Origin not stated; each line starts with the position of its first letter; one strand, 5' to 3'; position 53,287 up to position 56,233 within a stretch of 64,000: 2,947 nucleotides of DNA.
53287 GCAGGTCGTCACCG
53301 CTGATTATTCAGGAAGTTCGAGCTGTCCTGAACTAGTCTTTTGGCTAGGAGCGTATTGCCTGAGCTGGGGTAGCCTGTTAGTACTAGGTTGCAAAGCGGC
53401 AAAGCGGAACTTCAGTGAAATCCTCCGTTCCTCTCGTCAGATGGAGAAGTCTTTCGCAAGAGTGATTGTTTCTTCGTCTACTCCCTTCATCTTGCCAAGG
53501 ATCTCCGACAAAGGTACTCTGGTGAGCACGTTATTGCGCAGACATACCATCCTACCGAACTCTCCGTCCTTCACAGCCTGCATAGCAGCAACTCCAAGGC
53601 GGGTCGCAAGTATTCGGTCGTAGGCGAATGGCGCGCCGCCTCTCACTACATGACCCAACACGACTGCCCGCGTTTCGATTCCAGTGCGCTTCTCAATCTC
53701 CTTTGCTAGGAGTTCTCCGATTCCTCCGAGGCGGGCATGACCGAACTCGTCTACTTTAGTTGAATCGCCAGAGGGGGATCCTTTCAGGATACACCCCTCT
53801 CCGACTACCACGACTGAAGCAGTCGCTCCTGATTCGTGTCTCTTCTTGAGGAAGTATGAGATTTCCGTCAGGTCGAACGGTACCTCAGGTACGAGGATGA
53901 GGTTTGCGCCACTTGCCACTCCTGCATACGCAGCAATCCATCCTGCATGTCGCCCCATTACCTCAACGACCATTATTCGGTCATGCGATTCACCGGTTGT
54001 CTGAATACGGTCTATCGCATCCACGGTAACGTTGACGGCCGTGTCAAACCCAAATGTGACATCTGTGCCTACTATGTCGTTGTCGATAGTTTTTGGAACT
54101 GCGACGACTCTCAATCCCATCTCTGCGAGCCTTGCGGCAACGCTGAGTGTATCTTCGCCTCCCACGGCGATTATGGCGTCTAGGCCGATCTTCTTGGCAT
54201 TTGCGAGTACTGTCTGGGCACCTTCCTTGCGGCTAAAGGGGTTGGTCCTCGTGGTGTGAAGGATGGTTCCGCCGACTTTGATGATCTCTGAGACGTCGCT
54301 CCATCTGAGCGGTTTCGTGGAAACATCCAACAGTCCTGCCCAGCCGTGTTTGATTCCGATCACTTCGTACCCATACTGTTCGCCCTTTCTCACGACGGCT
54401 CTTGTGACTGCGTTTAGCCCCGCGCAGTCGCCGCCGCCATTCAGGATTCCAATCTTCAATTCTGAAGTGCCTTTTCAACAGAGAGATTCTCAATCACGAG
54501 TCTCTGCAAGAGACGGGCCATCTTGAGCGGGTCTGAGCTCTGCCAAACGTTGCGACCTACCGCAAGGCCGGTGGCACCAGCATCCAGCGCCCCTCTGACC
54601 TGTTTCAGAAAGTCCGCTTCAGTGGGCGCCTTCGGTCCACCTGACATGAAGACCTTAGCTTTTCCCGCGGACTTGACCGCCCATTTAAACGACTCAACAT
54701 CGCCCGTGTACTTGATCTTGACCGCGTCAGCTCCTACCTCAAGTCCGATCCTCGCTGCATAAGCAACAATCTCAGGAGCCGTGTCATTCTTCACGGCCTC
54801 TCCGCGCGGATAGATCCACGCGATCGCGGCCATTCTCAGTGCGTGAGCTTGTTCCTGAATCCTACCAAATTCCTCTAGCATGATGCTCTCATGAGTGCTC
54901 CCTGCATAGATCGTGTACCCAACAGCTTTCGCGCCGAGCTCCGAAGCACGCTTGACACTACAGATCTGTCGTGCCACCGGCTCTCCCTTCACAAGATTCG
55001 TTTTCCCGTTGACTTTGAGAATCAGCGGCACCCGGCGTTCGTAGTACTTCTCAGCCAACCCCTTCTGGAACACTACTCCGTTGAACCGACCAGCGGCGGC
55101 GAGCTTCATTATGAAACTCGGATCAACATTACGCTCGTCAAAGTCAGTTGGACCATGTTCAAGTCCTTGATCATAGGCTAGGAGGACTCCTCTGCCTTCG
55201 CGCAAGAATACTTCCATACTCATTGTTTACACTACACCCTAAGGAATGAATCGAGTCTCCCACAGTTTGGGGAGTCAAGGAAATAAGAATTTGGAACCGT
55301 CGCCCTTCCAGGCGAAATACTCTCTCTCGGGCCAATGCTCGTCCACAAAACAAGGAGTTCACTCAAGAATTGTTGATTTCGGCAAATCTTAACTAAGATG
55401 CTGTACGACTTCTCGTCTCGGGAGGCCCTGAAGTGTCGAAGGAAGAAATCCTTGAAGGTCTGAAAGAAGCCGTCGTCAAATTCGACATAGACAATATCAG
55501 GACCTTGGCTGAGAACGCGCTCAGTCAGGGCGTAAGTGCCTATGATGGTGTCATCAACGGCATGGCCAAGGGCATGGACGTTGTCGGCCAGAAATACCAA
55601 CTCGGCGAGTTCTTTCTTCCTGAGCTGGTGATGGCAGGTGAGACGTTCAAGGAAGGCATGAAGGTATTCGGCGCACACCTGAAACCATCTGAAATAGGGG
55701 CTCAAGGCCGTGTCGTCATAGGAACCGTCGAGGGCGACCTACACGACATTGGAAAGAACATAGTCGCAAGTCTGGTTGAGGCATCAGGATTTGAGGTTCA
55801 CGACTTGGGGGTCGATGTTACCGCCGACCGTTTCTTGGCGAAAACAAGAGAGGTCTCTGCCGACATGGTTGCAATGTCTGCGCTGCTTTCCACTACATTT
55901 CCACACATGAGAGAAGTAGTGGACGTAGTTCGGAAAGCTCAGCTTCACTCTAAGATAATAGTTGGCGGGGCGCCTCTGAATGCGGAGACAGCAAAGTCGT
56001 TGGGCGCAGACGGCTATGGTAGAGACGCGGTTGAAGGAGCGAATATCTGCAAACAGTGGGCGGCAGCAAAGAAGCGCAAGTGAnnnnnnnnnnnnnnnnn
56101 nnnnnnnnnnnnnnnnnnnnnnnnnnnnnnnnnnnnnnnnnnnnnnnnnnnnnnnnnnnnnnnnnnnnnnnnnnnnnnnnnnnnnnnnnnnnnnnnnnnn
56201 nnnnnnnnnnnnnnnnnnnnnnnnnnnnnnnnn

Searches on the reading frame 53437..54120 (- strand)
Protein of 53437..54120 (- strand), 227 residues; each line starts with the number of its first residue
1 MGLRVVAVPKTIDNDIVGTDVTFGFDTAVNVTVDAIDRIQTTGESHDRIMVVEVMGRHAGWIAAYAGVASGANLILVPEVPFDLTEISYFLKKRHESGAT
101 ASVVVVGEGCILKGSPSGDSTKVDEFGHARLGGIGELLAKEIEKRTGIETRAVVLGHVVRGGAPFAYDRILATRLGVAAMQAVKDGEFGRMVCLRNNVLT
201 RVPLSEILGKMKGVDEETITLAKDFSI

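Call 43: search_protein_families(library=pfam, proteins=[window:53437-54120:-])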
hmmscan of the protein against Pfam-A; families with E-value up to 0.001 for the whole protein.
window:53437-54120:- (227 aa): 1 family
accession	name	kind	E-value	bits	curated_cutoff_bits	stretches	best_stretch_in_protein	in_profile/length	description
PF00365.25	PFK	-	4.3e-64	217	30.9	1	2-183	115-277/277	Phosphofructokinase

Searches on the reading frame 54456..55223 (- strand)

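Call 43: search_protein_families(library=pfam, proteins=[window:54456-55223:-])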
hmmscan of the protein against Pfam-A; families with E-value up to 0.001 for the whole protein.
window:54456-55223:- (255 aa): 1 family
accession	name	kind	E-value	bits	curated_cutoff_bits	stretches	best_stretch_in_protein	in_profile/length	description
PF01791.15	DeoC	-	1.2e-46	159.6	23.8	1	13-229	2-229/229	DeoC/LacD family aldolase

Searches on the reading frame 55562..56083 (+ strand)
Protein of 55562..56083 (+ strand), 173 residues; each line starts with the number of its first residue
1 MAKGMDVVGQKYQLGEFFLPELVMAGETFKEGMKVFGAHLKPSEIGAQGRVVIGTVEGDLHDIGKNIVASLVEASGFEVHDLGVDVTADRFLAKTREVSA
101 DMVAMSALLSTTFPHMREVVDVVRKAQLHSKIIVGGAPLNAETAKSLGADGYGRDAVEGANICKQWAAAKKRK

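Call 43: search_protein_families(library=pfam, proteins=[window:55562-56083:+])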
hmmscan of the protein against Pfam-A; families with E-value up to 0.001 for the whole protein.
window:55562-56083:+ (173 aa): 2 families
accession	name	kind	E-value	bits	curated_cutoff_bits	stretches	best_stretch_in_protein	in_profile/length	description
PF02310.24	B12-binding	-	7.3e-29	100.5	32.1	1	49-159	1-119/121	B12 binding domain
PF02607.22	B12-binding_2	-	4.3e-08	33.7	23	1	2-35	39-72/74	B12 binding domain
